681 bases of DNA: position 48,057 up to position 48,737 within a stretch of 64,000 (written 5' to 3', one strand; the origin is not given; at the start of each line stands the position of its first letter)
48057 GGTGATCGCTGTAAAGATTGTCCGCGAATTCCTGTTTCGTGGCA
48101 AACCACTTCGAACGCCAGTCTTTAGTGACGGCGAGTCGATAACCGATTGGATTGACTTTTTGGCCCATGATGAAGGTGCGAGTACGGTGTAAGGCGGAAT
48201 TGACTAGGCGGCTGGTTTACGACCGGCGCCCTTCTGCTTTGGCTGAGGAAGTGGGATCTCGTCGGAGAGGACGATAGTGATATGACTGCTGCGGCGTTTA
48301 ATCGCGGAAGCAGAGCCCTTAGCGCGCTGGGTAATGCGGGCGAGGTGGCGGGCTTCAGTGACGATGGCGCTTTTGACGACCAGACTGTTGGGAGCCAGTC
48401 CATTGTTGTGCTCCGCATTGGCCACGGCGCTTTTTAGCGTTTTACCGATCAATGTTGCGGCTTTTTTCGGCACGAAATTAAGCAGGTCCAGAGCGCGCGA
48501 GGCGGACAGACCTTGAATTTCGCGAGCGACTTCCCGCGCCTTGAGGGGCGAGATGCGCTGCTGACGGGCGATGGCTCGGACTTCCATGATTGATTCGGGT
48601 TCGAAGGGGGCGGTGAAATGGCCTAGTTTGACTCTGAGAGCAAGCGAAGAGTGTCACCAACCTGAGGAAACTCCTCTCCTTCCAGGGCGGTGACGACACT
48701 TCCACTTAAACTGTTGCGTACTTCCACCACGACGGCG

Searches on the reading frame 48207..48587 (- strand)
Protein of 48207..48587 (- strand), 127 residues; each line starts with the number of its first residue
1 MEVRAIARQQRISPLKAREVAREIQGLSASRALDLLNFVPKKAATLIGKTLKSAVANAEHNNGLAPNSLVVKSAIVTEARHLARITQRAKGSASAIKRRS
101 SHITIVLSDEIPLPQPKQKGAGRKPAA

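Call 52: find_homologous_proteins(query=A4, max_evalue=1e-10)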
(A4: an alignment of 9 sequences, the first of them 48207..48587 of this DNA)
Query A4 (9 sequences) (127 aa, profile of the alignment): 7999 proteins with E <= 1e-10 among 8000 candidates; the best 120 are listed.
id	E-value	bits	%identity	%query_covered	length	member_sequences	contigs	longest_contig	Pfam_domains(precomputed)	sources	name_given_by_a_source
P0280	5.3e-61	222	79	98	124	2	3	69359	PF00237.25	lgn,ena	-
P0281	1.2e-59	218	93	100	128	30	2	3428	PF00237.25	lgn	-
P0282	1.3e-59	218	91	100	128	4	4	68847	PF00237.25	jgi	jgi:large subunit ribosomal protein L22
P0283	1.5e-59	217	99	100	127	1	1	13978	PF00237.25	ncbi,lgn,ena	-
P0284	2.9e-59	216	79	100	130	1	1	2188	PF00237.25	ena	-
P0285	2.0e-58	214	90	99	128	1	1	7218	PF00237.25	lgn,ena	-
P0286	4.6e-58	212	89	99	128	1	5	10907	PF00237.25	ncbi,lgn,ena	-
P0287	6.0e-58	212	89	99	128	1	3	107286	PF00237.25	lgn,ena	-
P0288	1.0e-57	211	89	90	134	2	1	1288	PF00237.25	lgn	-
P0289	1.9e-57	210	73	89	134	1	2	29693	PF00237.25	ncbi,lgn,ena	-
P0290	2.8e-57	210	74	99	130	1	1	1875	PF00237.25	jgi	jgi:large subunit ribosomal protein L22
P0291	7.9e-57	208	88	100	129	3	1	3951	PF00237.25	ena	-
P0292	1.1e-56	208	76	100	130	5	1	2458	PF00237.25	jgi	jgi:large subunit ribosomal protein L22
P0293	1.1e-56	208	62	96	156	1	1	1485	PF00237.25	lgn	-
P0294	1.1e-55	205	75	100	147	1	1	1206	PF00237.25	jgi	jgi:large subunit ribosomal protein L22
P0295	3.4e-55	203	69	89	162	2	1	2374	PF00237.25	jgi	jgi:large subunit ribosomal protein L22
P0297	5.4e-55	203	54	86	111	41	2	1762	PF00237.25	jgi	jgi:large subunit ribosomal protein L22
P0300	7.3e-55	202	60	100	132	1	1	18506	PF00237.25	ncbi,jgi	-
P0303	8.9e-55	202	65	89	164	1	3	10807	PF00237.25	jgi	jgi:large subunit ribosomal protein L22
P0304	9.0e-55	202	65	89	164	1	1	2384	PF00237.25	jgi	jgi:large subunit ribosomal protein L22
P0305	9.3e-55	202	65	98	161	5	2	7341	PF00237.25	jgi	jgi:large subunit ribosomal protein L22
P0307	1.3e-54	201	64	98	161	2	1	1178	PF00237.25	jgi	jgi:large subunit ribosomal protein L22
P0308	1.5e-54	201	63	98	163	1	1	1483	PF00237.25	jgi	jgi:large subunit ribosomal protein L22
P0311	1.9e-54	201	64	97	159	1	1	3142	PF00237.25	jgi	jgi:large subunit ribosomal protein L22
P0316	2.3e-54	200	50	86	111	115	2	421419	PF00237.25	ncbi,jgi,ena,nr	ncbi:MAG TPA: 50S ribosomal protein L22 [Verrucomicrobiae bacterium]|nr:50S ribosomal protein L22 [V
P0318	2.5e-54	200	68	89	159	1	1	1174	PF00237.25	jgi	jgi:large subunit ribosomal protein L22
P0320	2.6e-54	200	65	98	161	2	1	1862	PF00237.25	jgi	jgi:large subunit ribosomal protein L22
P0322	2.9e-54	200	64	97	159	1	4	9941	PF00237.25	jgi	jgi:large subunit ribosomal protein L22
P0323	2.9e-54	200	64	97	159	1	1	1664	PF00237.25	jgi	jgi:large subunit ribosomal protein L22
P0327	3.1e-54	200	64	98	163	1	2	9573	PF00237.25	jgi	jgi:large subunit ribosomal protein L22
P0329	3.3e-54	200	69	89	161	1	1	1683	PF00237.25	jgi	jgi:large subunit ribosomal protein L22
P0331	3.4e-54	200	64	97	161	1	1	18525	PF00237.25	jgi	jgi:large subunit ribosomal protein L22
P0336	3.7e-54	200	68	87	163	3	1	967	PF00237.25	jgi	jgi:large subunit ribosomal protein L22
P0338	3.7e-54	200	64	98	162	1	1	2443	PF00237.25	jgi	jgi:large subunit ribosomal protein L22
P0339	3.7e-54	200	68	89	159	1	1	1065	PF00237.25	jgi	jgi:large subunit ribosomal protein L22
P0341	3.8e-54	200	62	87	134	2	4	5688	PF00237.25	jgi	jgi:large subunit ribosomal protein L22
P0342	3.8e-54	200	67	89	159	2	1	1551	PF00237.25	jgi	jgi:large subunit ribosomal protein L22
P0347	4.0e-54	200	66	89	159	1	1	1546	PF00237.25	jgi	jgi:large subunit ribosomal protein L22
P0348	4.0e-54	200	63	98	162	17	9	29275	PF00237.25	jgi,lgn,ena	jgi:large subunit ribosomal protein L22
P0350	4.1e-54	200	68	89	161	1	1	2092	PF00237.25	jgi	jgi:large subunit ribosomal protein L22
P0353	4.5e-54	200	63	97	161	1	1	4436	PF00237.25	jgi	jgi:large subunit ribosomal protein L22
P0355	4.7e-54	200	67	87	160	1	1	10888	PF00237.25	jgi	jgi:large subunit ribosomal protein L22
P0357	4.8e-54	199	69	89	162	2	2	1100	PF00237.25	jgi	jgi:large subunit ribosomal protein L22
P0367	5.6e-54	199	55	86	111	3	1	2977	PF00237.25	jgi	jgi:large subunit ribosomal protein L22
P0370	5.9e-54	199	63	98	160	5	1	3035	PF00237.25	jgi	jgi:large subunit ribosomal protein L22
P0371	5.9e-54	199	68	87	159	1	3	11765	PF00237.25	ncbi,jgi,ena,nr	ncbi:MAG: 50S ribosomal protein L22 [Verrucomicrobia bacterium]|nr:MAG: 50S ribosomal protein L22 [V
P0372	5.9e-54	199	68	87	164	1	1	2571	PF00237.25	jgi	jgi:large subunit ribosomal protein L22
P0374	6.0e-54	199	64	98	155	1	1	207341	PF00237.25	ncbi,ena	-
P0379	6.3e-54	199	55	100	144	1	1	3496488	PF00237.25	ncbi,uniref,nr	ncbi:50S ribosomal protein L22 [Sulfuriroseicoccus oceanibius]|uniref:Large ribosomal subunit protei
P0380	6.3e-54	199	68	87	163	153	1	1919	PF00237.25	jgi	jgi:large subunit ribosomal protein L22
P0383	6.6e-54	199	62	98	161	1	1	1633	PF00237.25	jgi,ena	jgi:large subunit ribosomal protein L22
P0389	7.0e-54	199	66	89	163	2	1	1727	PF00237.25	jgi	jgi:large subunit ribosomal protein L22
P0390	7.0e-54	199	63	98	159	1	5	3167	PF00237.25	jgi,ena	jgi:large subunit ribosomal protein L22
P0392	7.1e-54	199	54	100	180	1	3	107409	PF00237.25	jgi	jgi:large subunit ribosomal protein L22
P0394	7.2e-54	199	69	89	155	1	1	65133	PF00237.25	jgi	jgi:large subunit ribosomal protein L22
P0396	7.3e-54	199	67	89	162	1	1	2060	PF00237.25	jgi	jgi:large subunit ribosomal protein L22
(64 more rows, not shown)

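Call 53: find_encoding_contigs(protein=P0379, flank=3000, max_places=1)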
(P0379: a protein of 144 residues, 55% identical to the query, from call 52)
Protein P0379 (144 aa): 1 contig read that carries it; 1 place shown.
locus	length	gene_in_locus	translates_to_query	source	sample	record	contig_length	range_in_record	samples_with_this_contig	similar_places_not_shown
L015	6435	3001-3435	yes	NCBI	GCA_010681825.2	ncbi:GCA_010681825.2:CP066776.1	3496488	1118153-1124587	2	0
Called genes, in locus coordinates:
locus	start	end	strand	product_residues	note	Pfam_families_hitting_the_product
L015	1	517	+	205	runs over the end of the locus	PF00573:Ribosomal_L4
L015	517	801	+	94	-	PF00276:Ribosomal_L23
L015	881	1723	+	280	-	PF00181:Ribosomal_L2_N, PF03947:Ribosomal_L2_C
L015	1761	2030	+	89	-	PF00203:Ribosomal_S19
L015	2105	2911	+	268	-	-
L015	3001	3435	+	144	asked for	PF00237:Ribosomal_L22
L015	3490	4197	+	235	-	PF07650:KH_2, PF00189:Ribosomal_S3_C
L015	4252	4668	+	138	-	PF00252:Ribosomal_L16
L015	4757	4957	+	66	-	PF00831:Ribosomal_L29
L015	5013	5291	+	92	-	PF00366:Ribosomal_S17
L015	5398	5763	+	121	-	PF00238:Ribosomal_L14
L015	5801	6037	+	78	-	PF00467:KOW, PF17136:ribosomal_L24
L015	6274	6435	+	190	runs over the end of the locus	PF00281:Ribosomal_L5, PF00673:Ribosomal_L5_C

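Call 54: find_encoding_contigs(protein=P0374, flank=3000, max_places=1)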
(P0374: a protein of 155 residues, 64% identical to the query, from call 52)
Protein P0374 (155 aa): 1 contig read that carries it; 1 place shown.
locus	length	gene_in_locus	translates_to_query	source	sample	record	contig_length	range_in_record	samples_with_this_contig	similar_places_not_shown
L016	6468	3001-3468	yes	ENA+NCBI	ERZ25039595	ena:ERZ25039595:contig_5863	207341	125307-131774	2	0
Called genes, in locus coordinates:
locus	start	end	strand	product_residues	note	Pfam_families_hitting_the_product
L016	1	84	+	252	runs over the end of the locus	PF00297:Ribosomal_L3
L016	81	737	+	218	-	PF00573:Ribosomal_L4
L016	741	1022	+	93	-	PF00276:Ribosomal_L23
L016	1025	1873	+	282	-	PF00181:Ribosomal_L2_N, PF03947:Ribosomal_L2_C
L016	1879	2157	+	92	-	PF00203:Ribosomal_S19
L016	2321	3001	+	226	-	-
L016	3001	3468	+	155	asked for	PF00237:Ribosomal_L22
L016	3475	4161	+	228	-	PF07650:KH_2, PF00189:Ribosomal_S3_C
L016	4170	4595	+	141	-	PF00252:Ribosomal_L16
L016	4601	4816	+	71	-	PF00831:Ribosomal_L29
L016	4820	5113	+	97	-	PF00366:Ribosomal_S17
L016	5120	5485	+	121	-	PF00238:Ribosomal_L14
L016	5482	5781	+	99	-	PF00467:KOW (weak), PF17136:ribosomal_L24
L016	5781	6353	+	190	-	PF00281:Ribosomal_L5, PF00673:Ribosomal_L5_C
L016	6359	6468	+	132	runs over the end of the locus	PF00410:Ribosomal_S8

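Call 81: find_encoding_contigs(protein=P0392, flank=2500, max_places=1)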
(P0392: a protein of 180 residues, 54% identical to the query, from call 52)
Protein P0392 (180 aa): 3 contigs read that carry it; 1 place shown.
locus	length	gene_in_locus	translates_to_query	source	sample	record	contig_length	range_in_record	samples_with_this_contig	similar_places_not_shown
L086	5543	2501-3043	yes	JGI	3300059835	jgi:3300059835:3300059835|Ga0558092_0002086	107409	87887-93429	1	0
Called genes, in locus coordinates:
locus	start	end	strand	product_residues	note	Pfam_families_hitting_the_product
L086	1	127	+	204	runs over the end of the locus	PF00573:Ribosomal_L4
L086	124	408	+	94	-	PF00276:Ribosomal_L23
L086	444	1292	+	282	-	PF00181:Ribosomal_L2_N, PF03947:Ribosomal_L2_C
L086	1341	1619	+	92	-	PF00203:Ribosomal_S19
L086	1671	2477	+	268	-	-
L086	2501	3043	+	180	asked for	PF00237:Ribosomal_L22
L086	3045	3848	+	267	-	PF07650:KH_2, PF00189:Ribosomal_S3_C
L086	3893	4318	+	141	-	PF00252:Ribosomal_L16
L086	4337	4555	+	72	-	PF00831:Ribosomal_L29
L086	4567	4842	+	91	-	PF00366:Ribosomal_S17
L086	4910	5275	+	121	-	PF00238:Ribosomal_L14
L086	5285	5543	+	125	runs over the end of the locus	PF00467:KOW (weak), PF17136:ribosomal_L24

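Call 82: find_encoding_contigs(protein=P0300, flank=2500, max_places=1)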
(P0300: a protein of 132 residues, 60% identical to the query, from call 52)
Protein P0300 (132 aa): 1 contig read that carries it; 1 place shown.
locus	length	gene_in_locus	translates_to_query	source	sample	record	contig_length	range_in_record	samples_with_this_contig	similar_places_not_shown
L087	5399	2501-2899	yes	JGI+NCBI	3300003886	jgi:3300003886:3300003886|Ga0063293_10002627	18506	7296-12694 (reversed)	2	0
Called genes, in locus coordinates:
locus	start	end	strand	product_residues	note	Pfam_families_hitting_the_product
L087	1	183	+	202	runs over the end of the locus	PF00573:Ribosomal_L4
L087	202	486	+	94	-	PF00276:Ribosomal_L23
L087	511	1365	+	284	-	PF00181:Ribosomal_L2_N, PF03947:Ribosomal_L2_C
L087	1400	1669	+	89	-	PF00203:Ribosomal_S19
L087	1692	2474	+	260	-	-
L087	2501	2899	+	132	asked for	PF00237:Ribosomal_L22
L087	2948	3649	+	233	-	PF07650:KH_2, PF00189:Ribosomal_S3_C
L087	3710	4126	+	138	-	PF00252:Ribosomal_L16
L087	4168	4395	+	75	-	PF00831:Ribosomal_L29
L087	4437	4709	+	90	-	PF00366:Ribosomal_S17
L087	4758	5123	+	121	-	PF00238:Ribosomal_L14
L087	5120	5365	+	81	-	PF00467:KOW, PF17136:ribosomal_L24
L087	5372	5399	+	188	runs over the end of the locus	PF00281:Ribosomal_L5, PF00673:Ribosomal_L5_C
